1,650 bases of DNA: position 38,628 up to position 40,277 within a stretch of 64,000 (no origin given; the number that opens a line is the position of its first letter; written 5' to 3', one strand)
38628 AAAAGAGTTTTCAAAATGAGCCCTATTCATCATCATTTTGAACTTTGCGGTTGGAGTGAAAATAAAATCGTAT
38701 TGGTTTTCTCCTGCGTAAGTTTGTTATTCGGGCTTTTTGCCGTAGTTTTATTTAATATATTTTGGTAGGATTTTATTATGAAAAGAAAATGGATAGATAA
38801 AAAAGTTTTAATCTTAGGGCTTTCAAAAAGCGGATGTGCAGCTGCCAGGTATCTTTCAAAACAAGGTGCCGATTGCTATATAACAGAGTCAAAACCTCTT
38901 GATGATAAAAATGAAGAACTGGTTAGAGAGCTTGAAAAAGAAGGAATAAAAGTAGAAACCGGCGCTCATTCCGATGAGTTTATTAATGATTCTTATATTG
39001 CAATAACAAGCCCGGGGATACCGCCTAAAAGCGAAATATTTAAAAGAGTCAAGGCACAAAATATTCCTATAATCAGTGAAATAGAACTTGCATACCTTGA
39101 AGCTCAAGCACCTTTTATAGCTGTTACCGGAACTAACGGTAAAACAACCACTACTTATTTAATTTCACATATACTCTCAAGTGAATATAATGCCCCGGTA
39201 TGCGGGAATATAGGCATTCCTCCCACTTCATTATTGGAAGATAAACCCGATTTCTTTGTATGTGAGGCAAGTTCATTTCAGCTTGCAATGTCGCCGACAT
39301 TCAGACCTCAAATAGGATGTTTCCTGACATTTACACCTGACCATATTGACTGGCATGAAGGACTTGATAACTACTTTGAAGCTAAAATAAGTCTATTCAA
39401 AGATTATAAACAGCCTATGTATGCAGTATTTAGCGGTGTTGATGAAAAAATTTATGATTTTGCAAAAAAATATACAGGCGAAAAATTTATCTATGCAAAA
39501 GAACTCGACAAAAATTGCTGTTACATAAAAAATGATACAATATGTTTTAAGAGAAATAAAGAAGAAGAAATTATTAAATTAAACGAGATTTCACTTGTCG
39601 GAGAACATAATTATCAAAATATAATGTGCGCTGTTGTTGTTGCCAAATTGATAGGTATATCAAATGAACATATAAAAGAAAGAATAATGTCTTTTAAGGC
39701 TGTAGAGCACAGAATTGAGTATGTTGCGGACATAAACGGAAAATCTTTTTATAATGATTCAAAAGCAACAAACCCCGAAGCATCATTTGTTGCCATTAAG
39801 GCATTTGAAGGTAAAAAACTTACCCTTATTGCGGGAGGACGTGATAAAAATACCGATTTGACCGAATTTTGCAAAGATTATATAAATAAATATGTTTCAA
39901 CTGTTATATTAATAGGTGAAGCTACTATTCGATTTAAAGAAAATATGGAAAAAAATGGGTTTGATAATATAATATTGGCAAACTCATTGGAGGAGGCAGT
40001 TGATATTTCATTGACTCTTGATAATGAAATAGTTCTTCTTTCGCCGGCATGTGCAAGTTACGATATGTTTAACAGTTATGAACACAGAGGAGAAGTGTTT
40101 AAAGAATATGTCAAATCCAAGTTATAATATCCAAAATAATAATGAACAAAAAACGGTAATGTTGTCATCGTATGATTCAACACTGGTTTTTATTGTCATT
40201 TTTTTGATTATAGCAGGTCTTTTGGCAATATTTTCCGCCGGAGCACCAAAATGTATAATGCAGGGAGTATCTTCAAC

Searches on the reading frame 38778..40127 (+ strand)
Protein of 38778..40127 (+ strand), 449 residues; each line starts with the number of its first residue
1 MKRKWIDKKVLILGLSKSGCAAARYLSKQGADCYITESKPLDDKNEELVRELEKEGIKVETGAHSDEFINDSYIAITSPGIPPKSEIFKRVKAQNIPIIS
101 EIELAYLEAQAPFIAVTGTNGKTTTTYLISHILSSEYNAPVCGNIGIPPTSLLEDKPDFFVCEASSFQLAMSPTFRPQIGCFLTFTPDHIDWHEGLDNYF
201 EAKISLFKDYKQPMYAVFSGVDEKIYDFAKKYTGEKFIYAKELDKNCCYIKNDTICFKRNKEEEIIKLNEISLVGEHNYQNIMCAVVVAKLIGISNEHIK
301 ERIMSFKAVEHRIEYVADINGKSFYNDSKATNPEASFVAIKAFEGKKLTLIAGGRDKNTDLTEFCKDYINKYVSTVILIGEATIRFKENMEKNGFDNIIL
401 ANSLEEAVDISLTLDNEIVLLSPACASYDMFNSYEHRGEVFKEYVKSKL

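Call 20: find_encoding_contigs(protein=window:38778-40127:+, flank=10000, max_places=3)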
Protein window:38778-40127:+ (449 aa): 11 contigs read that carry it; 3 places shown.
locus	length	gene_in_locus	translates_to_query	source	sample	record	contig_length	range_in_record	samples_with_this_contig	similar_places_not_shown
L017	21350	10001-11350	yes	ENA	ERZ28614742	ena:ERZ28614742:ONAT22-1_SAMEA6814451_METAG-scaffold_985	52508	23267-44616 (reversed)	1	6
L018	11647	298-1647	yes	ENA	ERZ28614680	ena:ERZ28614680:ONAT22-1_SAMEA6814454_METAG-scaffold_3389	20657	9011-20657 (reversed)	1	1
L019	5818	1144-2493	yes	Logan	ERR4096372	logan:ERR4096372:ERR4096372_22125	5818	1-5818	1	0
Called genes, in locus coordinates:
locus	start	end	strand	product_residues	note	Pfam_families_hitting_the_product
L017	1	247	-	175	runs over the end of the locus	PF14221:DUF4330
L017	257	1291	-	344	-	PF00294:PfkB, PF08543:Phos_pyr_kin (weak)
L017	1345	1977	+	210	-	-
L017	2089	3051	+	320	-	PF00370:FGGY_N (weak), PF00480:ROK, PF01869:BcrAD_BadFG (weak), PF02685:Glucokinase (faint)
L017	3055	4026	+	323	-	PF06144:DNA_pol3_delta, PF21694:DNA_pol3_delta_C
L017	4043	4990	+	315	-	PF13177:DNA_pol3_delta2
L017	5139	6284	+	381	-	PF00155:Aminotran_1_2, PF01053:Cys_Met_Meta_PP (weak), PF01212:Beta_elim_lyase (weak)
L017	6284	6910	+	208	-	PF04301:BioG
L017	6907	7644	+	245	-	PF13489:Methyltransf_23, PF08241:Methyltransf_11, PF08242:Methyltransf_12, PF13649:Methyltransf_25, PF13847:Methyltransf_31 (weak)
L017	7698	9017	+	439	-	PF01225:Mur_ligase (faint), PF08245:Mur_ligase_M, PF02875:Mur_ligase_C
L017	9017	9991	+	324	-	PF00953:Glycos_transf_4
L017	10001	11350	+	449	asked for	PF21377:MurD_N (weak), PF21799:MurD-like_N, PF08245:Mur_ligase_M, PF02875:Mur_ligase_C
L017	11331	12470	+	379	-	PF01098:FTSW_RODA_SPOVE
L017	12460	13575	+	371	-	PF03033:Glyco_transf_28, PF04101:Glyco_tran_28_C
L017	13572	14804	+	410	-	PF08245:Mur_ligase_M, PF27239:FOL3_C, PF02875:Mur_ligase_C (weak)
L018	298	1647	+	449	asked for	PF21377:MurD_N (weak), PF21799:MurD-like_N, PF08245:Mur_ligase_M, PF02875:Mur_ligase_C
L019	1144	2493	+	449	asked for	PF21377:MurD_N (weak), PF21799:MurD-like_N, PF08245:Mur_ligase_M, PF02875:Mur_ligase_C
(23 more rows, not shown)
